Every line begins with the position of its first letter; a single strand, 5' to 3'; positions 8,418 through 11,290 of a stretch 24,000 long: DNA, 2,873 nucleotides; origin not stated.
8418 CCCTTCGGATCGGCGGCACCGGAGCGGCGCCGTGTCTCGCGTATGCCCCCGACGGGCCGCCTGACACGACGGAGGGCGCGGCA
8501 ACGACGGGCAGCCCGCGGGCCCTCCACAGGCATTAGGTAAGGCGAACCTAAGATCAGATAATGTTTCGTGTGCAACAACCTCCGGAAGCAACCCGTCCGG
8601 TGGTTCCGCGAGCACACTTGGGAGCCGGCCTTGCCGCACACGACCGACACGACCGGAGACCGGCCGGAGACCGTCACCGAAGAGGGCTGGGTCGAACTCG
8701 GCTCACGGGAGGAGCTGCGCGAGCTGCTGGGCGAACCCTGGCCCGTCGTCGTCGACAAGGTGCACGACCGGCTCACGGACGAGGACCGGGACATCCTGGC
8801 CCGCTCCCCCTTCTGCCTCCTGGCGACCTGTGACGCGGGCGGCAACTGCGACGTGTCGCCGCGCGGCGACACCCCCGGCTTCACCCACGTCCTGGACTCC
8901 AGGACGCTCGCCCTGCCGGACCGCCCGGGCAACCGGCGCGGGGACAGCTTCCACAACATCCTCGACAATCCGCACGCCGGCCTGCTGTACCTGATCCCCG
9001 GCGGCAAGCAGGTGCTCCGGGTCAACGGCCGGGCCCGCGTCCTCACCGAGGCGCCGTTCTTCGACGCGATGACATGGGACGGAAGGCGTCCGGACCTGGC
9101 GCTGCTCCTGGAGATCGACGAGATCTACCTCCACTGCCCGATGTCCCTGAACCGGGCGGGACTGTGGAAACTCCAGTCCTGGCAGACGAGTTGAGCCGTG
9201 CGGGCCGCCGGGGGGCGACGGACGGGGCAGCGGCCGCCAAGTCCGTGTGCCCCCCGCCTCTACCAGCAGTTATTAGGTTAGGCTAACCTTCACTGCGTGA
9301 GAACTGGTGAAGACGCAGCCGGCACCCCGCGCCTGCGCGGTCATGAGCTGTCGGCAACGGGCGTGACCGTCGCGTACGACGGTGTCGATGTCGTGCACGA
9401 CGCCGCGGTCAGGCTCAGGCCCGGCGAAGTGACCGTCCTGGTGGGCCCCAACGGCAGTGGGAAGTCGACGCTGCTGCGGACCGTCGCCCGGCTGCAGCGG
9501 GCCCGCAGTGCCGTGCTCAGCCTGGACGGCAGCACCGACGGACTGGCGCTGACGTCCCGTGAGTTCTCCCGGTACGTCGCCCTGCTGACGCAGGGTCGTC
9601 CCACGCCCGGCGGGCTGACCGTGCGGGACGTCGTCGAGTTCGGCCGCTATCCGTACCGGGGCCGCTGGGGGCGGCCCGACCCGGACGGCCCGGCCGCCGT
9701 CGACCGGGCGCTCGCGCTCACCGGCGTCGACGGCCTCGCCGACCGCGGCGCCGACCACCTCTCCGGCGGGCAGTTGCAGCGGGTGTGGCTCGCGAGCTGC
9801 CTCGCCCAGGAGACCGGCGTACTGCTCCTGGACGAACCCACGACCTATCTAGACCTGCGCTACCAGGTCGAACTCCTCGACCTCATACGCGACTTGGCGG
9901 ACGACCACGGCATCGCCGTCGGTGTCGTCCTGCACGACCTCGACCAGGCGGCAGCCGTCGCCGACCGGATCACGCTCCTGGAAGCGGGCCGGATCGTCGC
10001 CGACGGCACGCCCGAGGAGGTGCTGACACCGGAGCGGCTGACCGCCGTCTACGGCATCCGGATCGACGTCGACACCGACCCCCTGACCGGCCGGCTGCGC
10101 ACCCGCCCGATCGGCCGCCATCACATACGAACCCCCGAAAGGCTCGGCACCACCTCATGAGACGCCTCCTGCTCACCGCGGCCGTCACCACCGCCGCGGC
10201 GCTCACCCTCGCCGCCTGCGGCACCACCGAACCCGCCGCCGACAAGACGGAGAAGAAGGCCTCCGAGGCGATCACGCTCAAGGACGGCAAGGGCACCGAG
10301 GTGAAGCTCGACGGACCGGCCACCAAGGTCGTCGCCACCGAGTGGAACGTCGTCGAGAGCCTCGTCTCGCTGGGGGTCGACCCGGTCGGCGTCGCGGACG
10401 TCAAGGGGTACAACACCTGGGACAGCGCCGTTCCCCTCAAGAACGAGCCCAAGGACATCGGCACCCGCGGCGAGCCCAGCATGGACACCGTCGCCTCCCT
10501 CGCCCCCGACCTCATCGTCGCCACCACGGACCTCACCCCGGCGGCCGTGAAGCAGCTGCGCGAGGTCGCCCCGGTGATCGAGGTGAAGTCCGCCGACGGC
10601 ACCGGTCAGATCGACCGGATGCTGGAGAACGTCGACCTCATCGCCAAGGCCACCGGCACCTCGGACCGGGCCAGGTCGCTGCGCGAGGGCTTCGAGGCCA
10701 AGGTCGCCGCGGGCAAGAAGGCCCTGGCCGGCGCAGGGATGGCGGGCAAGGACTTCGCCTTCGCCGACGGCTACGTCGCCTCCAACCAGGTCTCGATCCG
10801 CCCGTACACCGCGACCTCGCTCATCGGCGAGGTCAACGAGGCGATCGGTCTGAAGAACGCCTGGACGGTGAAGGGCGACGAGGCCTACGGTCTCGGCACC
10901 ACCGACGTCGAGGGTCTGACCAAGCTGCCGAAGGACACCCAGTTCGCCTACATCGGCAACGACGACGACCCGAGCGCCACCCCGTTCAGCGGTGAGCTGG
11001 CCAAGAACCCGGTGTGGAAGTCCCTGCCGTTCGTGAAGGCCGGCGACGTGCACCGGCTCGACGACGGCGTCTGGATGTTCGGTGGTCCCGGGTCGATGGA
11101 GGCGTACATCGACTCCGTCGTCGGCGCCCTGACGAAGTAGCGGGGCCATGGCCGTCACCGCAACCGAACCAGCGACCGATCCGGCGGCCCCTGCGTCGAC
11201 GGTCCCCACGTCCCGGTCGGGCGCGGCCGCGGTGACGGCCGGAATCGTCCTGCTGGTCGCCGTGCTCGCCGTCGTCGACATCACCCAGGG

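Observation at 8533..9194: Near-consensus iron box directly in front of an uncharacterised PPOX/FDOR-type flavoprotein gene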

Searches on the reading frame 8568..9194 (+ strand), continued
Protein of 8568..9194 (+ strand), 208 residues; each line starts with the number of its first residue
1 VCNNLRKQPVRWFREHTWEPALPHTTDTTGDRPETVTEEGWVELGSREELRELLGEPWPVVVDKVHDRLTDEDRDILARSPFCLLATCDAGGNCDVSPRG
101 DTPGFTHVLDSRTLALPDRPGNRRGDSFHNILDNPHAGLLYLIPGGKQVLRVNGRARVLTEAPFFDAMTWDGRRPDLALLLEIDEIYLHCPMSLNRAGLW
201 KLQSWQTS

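Call 85: list_cluster_members(proteins=[P0248, P0192, P0213, P0255, P0124, P0125, P0172, P0157, P0201, P0121])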
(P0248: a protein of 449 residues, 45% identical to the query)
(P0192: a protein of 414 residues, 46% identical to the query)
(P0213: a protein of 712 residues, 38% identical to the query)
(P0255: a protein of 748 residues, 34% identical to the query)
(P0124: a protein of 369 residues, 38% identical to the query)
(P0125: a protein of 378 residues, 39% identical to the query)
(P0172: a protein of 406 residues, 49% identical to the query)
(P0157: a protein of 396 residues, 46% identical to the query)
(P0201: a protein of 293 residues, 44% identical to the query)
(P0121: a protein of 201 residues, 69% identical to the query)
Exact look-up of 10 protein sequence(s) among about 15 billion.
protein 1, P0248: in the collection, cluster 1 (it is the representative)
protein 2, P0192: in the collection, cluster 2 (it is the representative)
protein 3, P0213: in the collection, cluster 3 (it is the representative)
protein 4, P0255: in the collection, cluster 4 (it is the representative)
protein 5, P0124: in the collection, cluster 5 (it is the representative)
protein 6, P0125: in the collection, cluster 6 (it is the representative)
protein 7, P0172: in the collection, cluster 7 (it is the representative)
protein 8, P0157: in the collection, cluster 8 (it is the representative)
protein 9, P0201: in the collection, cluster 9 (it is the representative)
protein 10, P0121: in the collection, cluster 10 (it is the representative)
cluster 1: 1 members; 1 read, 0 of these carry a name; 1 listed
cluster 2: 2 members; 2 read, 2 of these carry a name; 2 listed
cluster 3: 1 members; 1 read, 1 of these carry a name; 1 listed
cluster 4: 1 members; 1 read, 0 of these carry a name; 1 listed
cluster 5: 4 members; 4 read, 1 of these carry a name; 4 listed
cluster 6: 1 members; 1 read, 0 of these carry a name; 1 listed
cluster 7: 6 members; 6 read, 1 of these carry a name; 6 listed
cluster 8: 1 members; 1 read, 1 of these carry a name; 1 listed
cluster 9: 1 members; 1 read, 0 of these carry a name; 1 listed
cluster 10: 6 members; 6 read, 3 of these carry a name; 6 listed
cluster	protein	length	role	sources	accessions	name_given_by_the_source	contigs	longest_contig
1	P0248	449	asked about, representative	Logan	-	-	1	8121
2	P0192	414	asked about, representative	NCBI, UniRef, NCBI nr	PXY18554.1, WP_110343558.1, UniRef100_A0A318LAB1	MSMEG_1061 family FMN-dependent PPOX-type flavoprotein [Prauserella flavalba] | ABC transporter domain-containing protein n=1 Tax=Prauserella flavalba TaxID=1477506 ...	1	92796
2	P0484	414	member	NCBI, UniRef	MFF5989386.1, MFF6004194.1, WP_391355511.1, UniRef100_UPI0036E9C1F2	MSMEG_1061 family FMN-dependent PPOX-type flavoprotein [Prauserella flavalba] | MSMEG_1061 family FMN-dependent PPOX-type flavoprotein n=1 Tax=Prauserella flavalba ...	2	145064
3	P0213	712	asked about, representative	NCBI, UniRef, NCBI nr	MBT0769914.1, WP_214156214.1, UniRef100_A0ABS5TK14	2Fe-2S iron-sulfur cluster binding domain-containing protein [Kineosporia sp. J2-2] | 2Fe-2S iron-sulfur cluster binding domain-containing protein n=1 Tax=Kineosporia ... | 2Fe-2S iron-sulfur cluster-binding protein [Kineosporia corallincola]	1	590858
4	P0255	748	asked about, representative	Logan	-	-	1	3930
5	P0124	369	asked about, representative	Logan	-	-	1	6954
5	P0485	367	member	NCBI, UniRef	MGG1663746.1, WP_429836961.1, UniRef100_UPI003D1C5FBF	MSMEG_1061 family FMN-dependent PPOX-type flavoprotein [Brevibacillus sp. NRS-1366] | MSMEG_1061 family FMN-dependent PPOX-type flavoprotein n=1 Tax=Brevibacillus sp. NRS-1366 ...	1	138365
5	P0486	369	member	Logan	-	-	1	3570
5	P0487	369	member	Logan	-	-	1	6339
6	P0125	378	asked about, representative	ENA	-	-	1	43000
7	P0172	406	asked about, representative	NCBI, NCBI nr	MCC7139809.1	MAG: DJ-1/PfpI family protein [Planctomycetes bacterium] | DJ-1/PfpI family protein [Planctomycetota bacterium]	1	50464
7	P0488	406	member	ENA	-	-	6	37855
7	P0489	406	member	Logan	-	-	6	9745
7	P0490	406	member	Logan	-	-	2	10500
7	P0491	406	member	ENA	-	-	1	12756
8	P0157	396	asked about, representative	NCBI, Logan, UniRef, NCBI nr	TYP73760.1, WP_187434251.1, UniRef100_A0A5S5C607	MSMEG_1061 family FMN-dependent PPOX-type flavoprotein [Paenibacillus methanolicus] | PPOX class probable FMN-dependent enzyme n=1 Tax=Paenibacillus methanolicus TaxID=582686 ... | PPOX class probable FMN-dependent enzyme [Paenibacillus methanolicus]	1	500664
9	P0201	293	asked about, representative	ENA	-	-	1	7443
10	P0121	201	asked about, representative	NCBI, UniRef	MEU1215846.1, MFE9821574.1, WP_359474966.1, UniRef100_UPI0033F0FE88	MSMEG_1061 family FMN-dependent PPOX-type flavoprotein [Streptomyces sp. NPDC005791] | MSMEG_1061 family FMN-dependent PPOX-type flavoprotein n=1 Tax=unclassified Streptomyces ...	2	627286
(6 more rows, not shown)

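Call 88: find_homologous_proteins(query=P0248, max_evalue=1e-20)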
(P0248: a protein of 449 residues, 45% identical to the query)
Query P0248 (449 aa): 8000 proteins with E <= 1e-20 among 8000 candidates; the best 120 are listed.
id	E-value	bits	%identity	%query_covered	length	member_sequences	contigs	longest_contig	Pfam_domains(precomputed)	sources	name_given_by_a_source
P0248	8.6e-285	962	100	100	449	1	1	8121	PF01243.28,PF00005.34,PF02463.26,PF13304.13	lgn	-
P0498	3.7e-266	901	94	100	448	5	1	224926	PF01243.28,PF00005.34,PF02463.26,PF13304.13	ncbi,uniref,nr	ncbi:MSMEG_1061 family FMN-dependent PPOX-type flavoprotein [Actinomycetospora sp. NBRC 106378]|unir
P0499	1.8e-264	895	93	100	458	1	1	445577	PF01243.28,PF00005.34,PF02463.26,PF13304.13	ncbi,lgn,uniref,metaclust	ncbi:MSMEG_1061 family FMN-dependent PPOX-type flavoprotein [Actinomycetospora chiangmaiensis]|unire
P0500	4.6e-257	871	92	97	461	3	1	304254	PF01243.28,PF00005.34,PF02463.26,PF13304.13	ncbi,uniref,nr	ncbi:MSMEG_1061 family FMN-dependent PPOX-type flavoprotein [Actinomycetospora soli]|uniref:MSMEG_10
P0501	2.8e-251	852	89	100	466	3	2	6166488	PF01243.28,PF00005.34,PF02463.26,PF13304.13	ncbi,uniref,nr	ncbi:hypothetical protein GCM10023201_14360 [Actinomycetospora corticicola]|uniref:Iron complex tran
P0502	1.0e-241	820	84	98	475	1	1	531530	PF01243.28,PF09818.16,PF00005.34,PF02463.26,PF13304.13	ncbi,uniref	ncbi:ATP-binding cassette domain-containing protein [Actinomycetospora sp. OC33-EN08]|uniref:ATP-bin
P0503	4.2e-214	729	78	98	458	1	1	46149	PF01243.28,PF00005.34,PF02463.26,PF13304.13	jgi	jgi:iron complex transport system ATP-binding protein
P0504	2.7e-209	714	71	99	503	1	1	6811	PF01243.28,PF00005.34,PF02463.26,PF13304.13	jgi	jgi:iron complex transport system ATP-binding protein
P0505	6.1e-189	647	70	99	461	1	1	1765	PF01243.28,PF00005.34,PF13304.13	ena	-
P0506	2.9e-184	631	69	100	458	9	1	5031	PF01243.28,PF00005.34,PF13304.13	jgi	jgi:iron complex transport system ATP-binding protein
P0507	5.2e-179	614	66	97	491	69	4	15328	PF01243.28,PF00005.34,PF13304.13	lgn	-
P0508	1.5e-175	602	65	97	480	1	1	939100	PF01243.28,PF00005.34,PF13304.13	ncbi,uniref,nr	ncbi:ATP-binding cassette domain-containing protein [Pseudonocardia sp. ICBG1293]|uniref:ATP-binding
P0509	8.4e-174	597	64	99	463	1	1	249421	PF01243.28,PF00005.34,PF13304.13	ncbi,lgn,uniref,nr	ncbi:ATP-binding cassette domain-containing protein [Williamsia sterculiae]|uniref:Iron complex tran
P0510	8.6e-170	583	-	-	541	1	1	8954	PF13173.13,PF13555.13,PF13671.13,PF13401.13,PF03215.22,PF13304.13,PF13191.13,PF13514.13,PF09818.16,PF00005.34,PF13175.13,PF13476.13,PF02463.26,PF13481.13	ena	-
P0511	1.2e-166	573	-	-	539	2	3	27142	PF13173.13,PF13604.13,PF00004.36,PF13401.13,PF03193.23,PF13238.13,PF07728.21,PF13191.13,PF13514.13,PF09818.16,PF13175.13,PF13476.13,PF05729.19,PF13521.13,PF02463.26,PF02456.22,PF25199.2,PF13481.13,PF24389.2,PF13555.13,PF20703.4,PF01637.25,PF03215.22,PF13304.13,PF00005.34,PF01078.28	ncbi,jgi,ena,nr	ncbi:MAG TPA: ABC transporter ATP-binding protein [Thermomicrobiales bacterium]|nr:ABC transporter A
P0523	5.4e-154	531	83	67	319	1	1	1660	PF01243.28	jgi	jgi:iron complex transport system ATP-binding protein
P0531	6.1e-143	495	54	99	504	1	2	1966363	PF01243.28,PF00005.34,PF01078.28,PF13304.13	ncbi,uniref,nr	ncbi:MSMEG_1061 family FMN-dependent PPOX-type flavoprotein [Prauserella alba]|uniref:ABC transporte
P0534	3.7e-141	489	55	100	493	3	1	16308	PF01243.28,PF00005.34,PF02463.26,PF13304.13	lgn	-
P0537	1.0e-140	488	53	99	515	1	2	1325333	PF01243.28,PF00005.34,PF13304.13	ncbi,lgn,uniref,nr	ncbi:hypothetical protein GCM10009676_08530 [Prauserella halophila]|uniref:ABC transporter domain-co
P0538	1.1e-140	488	54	98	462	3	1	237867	PF01243.28,PF00005.34,PF02463.26,PF13304.13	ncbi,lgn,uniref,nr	ncbi:iron complex transport system ATP-binding protein [Tamaricihabitans halophyticus]|uniref:Iron c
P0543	8.2e-138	478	54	100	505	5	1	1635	PF01243.28,PF00005.34,PF02463.26,PF13304.13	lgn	-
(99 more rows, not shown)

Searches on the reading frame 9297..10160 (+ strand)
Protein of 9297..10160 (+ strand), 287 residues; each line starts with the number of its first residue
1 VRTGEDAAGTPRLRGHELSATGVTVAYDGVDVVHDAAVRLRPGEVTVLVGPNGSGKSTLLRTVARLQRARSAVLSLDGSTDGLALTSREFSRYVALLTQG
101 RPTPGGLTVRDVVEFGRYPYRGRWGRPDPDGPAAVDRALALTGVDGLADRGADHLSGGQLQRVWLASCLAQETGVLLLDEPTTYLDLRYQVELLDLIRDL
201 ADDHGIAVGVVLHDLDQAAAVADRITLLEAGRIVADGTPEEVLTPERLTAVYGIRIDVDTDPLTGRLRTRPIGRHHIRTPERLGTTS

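Call 5: search_protein_families(library=pfam, proteins=[window:9297-10160:+])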
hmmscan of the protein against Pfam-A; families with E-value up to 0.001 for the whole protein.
window:9297-10160:+ (287 aa): 11 families
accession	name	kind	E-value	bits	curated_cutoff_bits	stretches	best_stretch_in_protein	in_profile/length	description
PF00005.33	ABC_tran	-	4.9e-23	82.7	25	1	34-183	2-137/137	ABC transporter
PF13304.12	AAA_21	-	3.1e-13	50.9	27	1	45-78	1-34/304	AAA domain, putative AbiEii toxin, Type IV TA system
PF13401.12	AAA_22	-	1.5e-06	29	27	1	44-212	6-120/130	AAA domain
PF13555.12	AAA_29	-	4.4e-05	23.6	27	1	35-60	14-39/61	P-loop containing region of AAA domain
PF02463.25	SMC_N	-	6e-05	23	40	0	44-63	25-44/220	RecF/RecN/SMC N terminal domain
PF13191.12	AAA_16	-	7.2e-05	23.8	32.6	1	41-83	23-63/167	AAA ATPase domain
PF13175.12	AAA_15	-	0.00014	22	32.1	0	38-62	19-42/374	AAA ATPase domain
PF13238.12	AAA_18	-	0.00036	21.4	29.4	0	48-67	3-22/128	AAA domain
PF09818.15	ABC_ATPase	-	0.0004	19.9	23.2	0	42-64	79-100/283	P-loop domain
PF25199.1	nSTAND_NTPase5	-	0.00058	20.1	34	0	41-86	39-86/145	Novel STAND NTPase 5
PF13671.12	AAA_33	-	0.00077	20.2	27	0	45-77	1-31/143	AAA domain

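Call 8: search_protein_families(library=ncbifam, proteins=[window:9297-10160:+], max_evalue=0.01)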
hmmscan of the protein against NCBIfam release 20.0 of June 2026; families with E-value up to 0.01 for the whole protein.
window:9297-10160:+ (287 aa): 198 families (the best 25 are shown)
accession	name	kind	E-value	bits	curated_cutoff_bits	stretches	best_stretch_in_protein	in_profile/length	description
NF008409.0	PRK11231.1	equivalog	9.2e-74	248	375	1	18-266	3-249/255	Fe(3+) dicitrate ABC transporter ATP-binding protein FecE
TIGR03873.1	F420-0_ABC_ATP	hypoth_equivalog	1.1e-69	234.6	372.4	1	17-267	1-249/256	putative F420-0 ABC transporter ATP-binding protein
NF007606.0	PRK10253.1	equivalog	3.6e-63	213.5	497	1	12-275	7-264/266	iron-enterobactin ABC transporter ATP-binding protein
NF007082.0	PRK09536.1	equivalog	1.4e-62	212.1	537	1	18-271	4-255/402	corrinoid ABC transporter ATPase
NF010068.0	PRK13548.1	equivalog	2.1e-62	210.6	261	1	17-264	5-252/261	heme ABC transporter ATP-binding protein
NF007863.0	PRK10575.1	equivalog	2.5e-56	190.9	433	1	23-261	17-254/265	Fe3+-hydroxamate ABC transporter ATP-binding protein FhuC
NF052485.1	sider_ATP_EitC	equivalog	1.6e-45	155.5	485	1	29-266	14-246/251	siderophore ABC transporter ATP-binding protein EitC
NF010067.0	PRK13547.1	equivalog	3.1e-43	148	374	1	18-257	2-257/272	heme ABC transporter ATP-binding protein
NF053840.1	MnTportMntADein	equivalog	6.1e-42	143.8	400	1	20-252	4-229/240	manganese ABC transporter ATP-binding protein MntA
NF040873.1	AztA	equivalog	3.9e-41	140.7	220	1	26-226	1-190/191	zinc ABC transporter ATP-binding protein AztA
TIGR03771.1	anch_rpt_ABC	equivalog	1.8e-35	122.7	268.8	1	39-255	2-212/223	anchored repeat-type ABC transporter ATP-binding subunit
TIGR02315.1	ABC_phnC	equivalog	1.3e-34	119.7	266.1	1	22-252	6-242/243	phosphonate ABC transporter ATP-binding protein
TIGR00968.1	3a0106s01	subfamily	3.3e-34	118.4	342.75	1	24-244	7-220/237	sulfate ABC transporter ATP-binding protein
TIGR03265.1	PhnT2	equivalog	3.5e-33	115.3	457.7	1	18-243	5-223/353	putative 2-aminoethylphosphonate ABC transporter ATP-binding protein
NF007027.0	PRK09493.1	equivalog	3.5e-33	114.9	379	1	23-244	7-225/240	glutamine ABC transporter ATP-binding protein GlnQ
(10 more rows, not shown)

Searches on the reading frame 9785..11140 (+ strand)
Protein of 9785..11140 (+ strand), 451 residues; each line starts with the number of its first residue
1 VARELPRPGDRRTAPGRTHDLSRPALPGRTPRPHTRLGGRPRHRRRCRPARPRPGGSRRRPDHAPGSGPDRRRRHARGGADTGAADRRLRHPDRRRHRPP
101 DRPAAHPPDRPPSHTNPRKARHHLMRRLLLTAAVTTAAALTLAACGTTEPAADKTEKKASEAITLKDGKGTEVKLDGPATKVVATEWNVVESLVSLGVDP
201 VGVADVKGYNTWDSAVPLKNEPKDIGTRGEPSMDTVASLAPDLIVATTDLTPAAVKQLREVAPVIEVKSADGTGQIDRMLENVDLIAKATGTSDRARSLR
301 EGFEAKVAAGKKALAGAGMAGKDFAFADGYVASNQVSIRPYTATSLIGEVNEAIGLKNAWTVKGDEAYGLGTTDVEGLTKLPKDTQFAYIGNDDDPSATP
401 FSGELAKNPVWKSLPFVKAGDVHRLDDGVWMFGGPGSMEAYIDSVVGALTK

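Call 6: search_protein_families(library=pfam, proteins=[window:9785-11140:+])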
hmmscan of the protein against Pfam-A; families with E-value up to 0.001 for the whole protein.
window:9785-11140:+ (451 aa): 1 family
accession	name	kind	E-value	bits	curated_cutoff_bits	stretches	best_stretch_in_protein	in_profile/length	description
PF01497.23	Peripla_BP_2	-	3.4e-20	72.9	27.5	1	182-427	1-233/235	Periplasmic binding protein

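Call 8: search_protein_families(library=ncbifam, proteins=[window:9785-11140:+], max_evalue=0.01)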
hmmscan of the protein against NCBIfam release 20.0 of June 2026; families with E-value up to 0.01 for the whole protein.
window:9785-11140:+ (451 aa): 6 families
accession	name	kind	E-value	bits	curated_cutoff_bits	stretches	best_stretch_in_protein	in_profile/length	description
NF007864.0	PRK10576.1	equivalog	4.5e-30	105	252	1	122-436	5-280/297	Fe(3+)-hydroxamate ABC transporter substrate-binding protein FhuD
NF008501.1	PRK11411.1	subfamily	1.3e-21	76.9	320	1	157-431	18-275/303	Fe(3+) dicitrate ABC transporter substrate-binding protein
TIGR03659.1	IsdE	equivalog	1.3e-10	40.9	298.65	1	131-436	5-276/292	heme ABC transporter substrate-binding protein IsdE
TIGR04281.1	peripla_PGF_1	equivalog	6.9e-08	32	325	1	164-336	6-174/330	PGF-CTERM-anchored ABC transporter substrate-binding protein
NF008200.0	PRK10957.1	equivalog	9.4e-08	31.3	205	1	130-317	6-200/330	Fe2+-enterobactin ABC transporter substrate-binding protein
NF047879.1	catechol_SstD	exception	4.5e-05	22.6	450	1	155-434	51-325/343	ferrated catecholamine ABC transporter substrate-binding lipoprotein SstD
